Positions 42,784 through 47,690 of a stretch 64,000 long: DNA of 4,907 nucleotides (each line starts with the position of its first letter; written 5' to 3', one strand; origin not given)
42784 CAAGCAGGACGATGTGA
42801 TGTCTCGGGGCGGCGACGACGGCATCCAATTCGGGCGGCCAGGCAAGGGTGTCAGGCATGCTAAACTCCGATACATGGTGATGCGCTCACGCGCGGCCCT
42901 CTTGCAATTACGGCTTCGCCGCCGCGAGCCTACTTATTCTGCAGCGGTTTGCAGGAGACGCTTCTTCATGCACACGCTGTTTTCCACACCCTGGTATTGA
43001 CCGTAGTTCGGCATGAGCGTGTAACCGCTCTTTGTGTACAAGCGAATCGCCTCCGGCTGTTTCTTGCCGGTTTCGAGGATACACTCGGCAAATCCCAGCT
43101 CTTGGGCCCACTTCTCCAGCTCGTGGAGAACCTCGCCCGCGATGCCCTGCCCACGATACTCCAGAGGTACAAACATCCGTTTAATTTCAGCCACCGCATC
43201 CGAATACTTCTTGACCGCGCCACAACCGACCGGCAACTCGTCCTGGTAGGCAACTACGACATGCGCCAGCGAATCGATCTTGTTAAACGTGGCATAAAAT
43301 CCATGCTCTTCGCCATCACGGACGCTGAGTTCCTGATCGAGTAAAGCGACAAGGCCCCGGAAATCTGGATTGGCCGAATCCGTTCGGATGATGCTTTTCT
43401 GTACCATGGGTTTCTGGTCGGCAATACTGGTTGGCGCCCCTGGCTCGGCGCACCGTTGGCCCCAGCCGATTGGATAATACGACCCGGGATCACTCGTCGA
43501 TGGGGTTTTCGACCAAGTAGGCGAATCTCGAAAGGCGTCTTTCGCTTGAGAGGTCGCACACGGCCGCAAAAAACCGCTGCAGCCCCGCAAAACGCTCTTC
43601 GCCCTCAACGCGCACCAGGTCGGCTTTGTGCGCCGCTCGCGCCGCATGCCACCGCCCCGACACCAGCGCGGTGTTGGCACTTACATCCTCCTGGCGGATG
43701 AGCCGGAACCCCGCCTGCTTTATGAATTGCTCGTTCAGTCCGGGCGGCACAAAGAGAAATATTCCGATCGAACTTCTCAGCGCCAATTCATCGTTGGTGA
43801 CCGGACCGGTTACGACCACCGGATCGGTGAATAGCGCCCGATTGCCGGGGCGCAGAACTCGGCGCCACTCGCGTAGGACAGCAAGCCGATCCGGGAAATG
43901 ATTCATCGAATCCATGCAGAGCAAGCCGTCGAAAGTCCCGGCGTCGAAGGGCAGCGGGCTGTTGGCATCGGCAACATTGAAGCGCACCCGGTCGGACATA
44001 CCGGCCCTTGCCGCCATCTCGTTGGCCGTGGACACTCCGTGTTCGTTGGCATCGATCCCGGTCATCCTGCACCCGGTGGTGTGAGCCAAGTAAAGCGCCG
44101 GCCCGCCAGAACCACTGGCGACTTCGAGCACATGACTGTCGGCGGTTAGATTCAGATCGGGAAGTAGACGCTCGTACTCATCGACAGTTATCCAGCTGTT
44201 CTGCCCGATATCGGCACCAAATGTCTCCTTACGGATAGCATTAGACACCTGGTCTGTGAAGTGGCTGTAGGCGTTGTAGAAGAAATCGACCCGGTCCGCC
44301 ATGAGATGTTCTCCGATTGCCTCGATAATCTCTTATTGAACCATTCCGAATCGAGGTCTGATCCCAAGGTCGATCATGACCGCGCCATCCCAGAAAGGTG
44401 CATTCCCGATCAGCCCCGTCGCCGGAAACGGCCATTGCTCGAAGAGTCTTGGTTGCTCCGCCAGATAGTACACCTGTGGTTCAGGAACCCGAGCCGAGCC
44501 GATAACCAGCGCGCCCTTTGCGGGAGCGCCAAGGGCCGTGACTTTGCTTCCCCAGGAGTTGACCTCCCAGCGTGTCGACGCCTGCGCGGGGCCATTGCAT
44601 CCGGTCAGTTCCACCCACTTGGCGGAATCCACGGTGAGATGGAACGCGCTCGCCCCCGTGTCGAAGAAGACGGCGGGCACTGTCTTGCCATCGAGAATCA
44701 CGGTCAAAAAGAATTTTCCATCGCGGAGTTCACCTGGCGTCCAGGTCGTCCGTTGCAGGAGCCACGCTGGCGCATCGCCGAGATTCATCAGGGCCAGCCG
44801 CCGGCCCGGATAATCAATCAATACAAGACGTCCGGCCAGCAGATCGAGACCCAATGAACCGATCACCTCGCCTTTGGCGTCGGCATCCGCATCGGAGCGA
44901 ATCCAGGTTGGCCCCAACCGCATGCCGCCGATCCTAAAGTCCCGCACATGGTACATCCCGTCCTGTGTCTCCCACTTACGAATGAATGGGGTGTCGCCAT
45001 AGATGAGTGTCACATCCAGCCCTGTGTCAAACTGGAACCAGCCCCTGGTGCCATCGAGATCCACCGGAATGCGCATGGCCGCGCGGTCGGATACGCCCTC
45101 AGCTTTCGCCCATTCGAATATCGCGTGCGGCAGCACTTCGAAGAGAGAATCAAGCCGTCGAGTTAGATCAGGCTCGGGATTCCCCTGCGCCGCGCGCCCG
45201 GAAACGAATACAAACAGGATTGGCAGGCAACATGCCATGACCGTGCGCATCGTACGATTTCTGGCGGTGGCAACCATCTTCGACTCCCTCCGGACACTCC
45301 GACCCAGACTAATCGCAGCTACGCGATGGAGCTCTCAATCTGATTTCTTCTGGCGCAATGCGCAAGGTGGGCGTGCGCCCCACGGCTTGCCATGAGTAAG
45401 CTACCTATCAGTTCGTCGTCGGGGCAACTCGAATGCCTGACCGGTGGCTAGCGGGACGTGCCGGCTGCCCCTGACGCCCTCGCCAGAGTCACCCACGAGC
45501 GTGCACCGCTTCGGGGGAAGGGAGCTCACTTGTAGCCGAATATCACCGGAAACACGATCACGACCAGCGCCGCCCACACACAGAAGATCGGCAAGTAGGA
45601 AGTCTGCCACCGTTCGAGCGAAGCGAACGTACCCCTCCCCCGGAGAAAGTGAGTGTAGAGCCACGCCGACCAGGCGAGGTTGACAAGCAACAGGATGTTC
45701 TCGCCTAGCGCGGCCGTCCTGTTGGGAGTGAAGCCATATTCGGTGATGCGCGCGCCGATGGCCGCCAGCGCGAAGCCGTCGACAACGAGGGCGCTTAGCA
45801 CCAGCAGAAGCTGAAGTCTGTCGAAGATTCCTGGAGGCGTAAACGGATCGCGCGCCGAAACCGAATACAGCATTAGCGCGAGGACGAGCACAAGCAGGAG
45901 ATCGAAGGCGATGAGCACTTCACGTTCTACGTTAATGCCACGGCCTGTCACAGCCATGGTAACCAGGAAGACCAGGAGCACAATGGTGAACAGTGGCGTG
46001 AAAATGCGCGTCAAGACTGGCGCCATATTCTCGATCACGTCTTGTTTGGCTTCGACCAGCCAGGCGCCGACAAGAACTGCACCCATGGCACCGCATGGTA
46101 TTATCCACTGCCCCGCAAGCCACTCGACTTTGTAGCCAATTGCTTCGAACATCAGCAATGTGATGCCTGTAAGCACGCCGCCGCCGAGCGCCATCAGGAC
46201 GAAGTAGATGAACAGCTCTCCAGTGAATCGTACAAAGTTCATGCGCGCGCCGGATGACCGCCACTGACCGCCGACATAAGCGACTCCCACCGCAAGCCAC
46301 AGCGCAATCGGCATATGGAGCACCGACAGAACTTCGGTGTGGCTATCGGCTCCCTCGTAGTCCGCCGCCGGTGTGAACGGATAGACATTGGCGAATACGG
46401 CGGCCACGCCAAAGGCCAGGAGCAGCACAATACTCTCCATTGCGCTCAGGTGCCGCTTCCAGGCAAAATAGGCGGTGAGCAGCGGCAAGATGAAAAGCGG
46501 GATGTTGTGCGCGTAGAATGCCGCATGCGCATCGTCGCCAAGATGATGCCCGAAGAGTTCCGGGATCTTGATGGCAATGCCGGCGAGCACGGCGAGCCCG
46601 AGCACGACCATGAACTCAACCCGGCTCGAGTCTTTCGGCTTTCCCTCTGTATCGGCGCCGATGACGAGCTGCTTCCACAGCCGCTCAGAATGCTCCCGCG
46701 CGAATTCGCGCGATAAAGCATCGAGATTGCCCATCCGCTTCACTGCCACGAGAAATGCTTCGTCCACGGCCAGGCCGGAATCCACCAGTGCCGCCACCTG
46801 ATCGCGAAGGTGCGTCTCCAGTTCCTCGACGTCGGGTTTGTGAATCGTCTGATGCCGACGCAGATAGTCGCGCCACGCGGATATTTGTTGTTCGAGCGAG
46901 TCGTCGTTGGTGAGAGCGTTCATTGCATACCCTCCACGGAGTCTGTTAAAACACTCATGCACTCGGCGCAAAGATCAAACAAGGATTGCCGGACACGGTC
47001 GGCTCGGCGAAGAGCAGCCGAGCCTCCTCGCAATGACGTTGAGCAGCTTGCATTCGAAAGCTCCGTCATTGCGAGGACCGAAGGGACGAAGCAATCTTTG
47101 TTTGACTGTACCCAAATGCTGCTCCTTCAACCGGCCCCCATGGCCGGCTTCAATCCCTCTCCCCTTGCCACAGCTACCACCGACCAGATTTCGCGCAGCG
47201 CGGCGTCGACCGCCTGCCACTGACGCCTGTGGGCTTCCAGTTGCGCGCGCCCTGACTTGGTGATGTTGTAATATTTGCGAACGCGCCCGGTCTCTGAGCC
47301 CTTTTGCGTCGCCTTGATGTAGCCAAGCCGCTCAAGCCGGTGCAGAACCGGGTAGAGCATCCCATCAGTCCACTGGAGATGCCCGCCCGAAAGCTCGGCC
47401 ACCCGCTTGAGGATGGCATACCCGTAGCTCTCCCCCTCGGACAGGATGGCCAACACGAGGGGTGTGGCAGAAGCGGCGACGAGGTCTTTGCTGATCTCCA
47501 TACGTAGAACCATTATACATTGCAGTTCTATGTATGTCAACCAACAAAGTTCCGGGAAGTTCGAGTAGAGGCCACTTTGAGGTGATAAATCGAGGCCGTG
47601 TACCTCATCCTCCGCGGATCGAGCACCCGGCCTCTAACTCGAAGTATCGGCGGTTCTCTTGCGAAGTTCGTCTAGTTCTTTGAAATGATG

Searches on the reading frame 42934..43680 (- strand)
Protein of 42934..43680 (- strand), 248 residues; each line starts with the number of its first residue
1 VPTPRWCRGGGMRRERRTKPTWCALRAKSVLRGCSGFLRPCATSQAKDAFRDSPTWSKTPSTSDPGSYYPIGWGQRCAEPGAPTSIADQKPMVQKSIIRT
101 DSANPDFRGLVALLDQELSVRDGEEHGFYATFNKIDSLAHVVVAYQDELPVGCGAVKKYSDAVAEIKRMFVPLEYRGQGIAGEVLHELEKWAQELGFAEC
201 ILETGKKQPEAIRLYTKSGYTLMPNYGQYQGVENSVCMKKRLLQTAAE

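Call 31: search_protein_families(library=pfam, proteins=[window:42934-43680:-], max_evalue=0.0001)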
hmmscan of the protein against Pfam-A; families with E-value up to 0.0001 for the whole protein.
window:42934-43680:- (248 aa): 4 families
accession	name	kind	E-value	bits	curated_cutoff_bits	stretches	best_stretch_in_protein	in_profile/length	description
PF00583.31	Acetyltransf_1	-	2.5e-15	57.2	20.7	1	125-220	17-116/116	Acetyltransferase (GNAT) family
PF13508.13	Acetyltransf_7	-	5e-13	49.7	27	1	139-221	3-83/84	Acetyltransferase (GNAT) domain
PF13673.13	Acetyltransf_10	-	5e-09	36.7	23.6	1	136-231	28-118/128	Acetyltransferase (GNAT) domain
PF13302.13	Acetyltransf_3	-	1.4e-05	26.3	25.4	1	136-220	52-137/138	Acetyltransferase (GNAT) domain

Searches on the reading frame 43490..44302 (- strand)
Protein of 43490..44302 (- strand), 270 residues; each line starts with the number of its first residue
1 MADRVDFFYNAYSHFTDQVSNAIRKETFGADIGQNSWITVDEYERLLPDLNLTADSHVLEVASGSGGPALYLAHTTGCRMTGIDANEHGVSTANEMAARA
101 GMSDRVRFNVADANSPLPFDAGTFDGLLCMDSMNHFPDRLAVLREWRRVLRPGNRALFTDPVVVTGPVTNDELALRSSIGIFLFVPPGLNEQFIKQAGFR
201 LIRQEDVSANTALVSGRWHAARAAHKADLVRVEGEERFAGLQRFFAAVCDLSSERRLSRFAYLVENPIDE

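Call 31: search_protein_families(library=pfam, proteins=[window:43490-44302:-], max_evalue=0.0001)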
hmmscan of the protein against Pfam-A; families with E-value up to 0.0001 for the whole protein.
window:43490-44302:- (270 aa): 6 families
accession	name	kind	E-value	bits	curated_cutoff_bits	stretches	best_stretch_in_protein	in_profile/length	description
PF13649.12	Methyltransf_25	-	6.1e-19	69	27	1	58-153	1-96/97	Methyltransferase domain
PF08241.18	Methyltransf_11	-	2.3e-18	67.1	21.2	1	59-156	1-93/95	Methyltransferase domain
PF13847.12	Methyltransf_31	-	1.2e-16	61.2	27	1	54-162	3-113/145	Methyltransferase domain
PF08242.18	Methyltransf_12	-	4.1e-11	43.9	30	1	59-154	1-96/98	Methyltransferase domain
PF01209.24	Ubie_methyltran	-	2.1e-10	40.8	20.1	1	55-156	48-149/233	ubiE/COQ5 methyltransferase family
PF13489.12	Methyltransf_23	-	5.5e-10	39.7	27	1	41-202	11-162/164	Methyltransferase domain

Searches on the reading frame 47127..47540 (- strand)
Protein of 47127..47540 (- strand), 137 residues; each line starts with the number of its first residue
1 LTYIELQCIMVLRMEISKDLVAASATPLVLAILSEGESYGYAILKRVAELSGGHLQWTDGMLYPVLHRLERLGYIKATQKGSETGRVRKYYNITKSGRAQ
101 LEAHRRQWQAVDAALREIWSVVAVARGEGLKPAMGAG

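Call 31: search_protein_families(library=pfam, proteins=[window:47127-47540:-], max_evalue=0.0001)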
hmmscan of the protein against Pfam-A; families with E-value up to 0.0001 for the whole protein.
window:47127-47540:- (137 aa): 2 families
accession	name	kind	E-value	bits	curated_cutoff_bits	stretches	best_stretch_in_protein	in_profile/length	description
PF03551.20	PadR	-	1.5e-23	83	27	1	29-102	1-74/75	Transcriptional regulator PadR-like family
PF13601.12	HTH_34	-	1.1e-06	29.1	27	1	54-105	23-73/80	Winged helix DNA-binding domain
